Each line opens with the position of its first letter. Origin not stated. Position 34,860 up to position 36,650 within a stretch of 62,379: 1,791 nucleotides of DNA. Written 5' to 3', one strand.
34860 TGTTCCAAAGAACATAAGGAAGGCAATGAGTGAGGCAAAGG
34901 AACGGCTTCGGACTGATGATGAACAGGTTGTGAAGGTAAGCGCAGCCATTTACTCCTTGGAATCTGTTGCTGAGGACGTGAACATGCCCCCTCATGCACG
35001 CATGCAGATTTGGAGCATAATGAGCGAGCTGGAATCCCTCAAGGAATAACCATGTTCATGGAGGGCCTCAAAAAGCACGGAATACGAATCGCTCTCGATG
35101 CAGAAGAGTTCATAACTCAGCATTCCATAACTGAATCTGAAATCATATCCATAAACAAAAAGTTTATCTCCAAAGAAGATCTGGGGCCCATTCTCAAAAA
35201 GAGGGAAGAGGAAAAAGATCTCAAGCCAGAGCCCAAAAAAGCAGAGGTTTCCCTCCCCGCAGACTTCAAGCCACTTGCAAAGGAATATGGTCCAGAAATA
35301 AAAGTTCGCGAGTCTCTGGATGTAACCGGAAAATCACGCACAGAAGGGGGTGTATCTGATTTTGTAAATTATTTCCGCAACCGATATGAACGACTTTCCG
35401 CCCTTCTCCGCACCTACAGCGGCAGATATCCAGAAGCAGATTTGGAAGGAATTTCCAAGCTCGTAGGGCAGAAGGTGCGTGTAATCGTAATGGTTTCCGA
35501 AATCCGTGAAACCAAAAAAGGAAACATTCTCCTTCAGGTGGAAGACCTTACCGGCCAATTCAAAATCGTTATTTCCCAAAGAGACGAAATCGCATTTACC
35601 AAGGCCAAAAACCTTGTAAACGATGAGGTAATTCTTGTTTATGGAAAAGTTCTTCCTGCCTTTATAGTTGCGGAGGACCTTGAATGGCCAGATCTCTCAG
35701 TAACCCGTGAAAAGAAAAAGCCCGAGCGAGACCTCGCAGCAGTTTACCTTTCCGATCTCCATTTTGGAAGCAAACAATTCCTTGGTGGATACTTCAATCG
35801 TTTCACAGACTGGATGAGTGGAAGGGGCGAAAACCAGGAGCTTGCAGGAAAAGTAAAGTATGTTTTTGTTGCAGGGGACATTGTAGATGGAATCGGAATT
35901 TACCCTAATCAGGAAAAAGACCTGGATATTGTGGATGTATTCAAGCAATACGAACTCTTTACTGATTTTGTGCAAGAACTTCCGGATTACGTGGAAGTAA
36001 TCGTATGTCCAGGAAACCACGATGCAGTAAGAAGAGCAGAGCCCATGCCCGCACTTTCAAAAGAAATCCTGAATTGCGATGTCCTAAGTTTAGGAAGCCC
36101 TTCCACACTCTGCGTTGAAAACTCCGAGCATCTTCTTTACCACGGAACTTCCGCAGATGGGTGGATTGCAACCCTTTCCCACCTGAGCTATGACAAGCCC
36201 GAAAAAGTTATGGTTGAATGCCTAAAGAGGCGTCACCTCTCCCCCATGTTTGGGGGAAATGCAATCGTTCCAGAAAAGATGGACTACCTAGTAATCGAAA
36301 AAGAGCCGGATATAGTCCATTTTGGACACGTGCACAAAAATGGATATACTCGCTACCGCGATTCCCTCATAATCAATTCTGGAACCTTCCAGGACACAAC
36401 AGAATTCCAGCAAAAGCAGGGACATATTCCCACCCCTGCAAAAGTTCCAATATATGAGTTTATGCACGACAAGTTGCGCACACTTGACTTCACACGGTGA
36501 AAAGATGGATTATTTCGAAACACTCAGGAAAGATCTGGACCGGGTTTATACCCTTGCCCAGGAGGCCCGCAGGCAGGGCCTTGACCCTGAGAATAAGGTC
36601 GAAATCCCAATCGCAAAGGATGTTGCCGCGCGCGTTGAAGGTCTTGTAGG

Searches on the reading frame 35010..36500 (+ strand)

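Call 73: search_protein_families(library=pfam, proteins=[window:35010-36500:+], max_evalue=0.001)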
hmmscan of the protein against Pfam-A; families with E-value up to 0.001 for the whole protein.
window:35010-36500:+ (496 aa): 3 families
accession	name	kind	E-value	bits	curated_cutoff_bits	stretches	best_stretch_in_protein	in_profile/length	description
PF00149.33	Metallophos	-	4.8e-12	47.2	21.5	1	247-443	6-190/191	Calcineurin-like phosphoesterase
PF12850.12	Metallophos_2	-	3.1e-07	31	27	1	276-464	20-139/154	Calcineurin-like phosphoesterase superfamily domain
PF01336.31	tRNA_anti-codon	-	3.7e-06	27.2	27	1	156-214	1-57/75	OB-fold nucleic acid binding domain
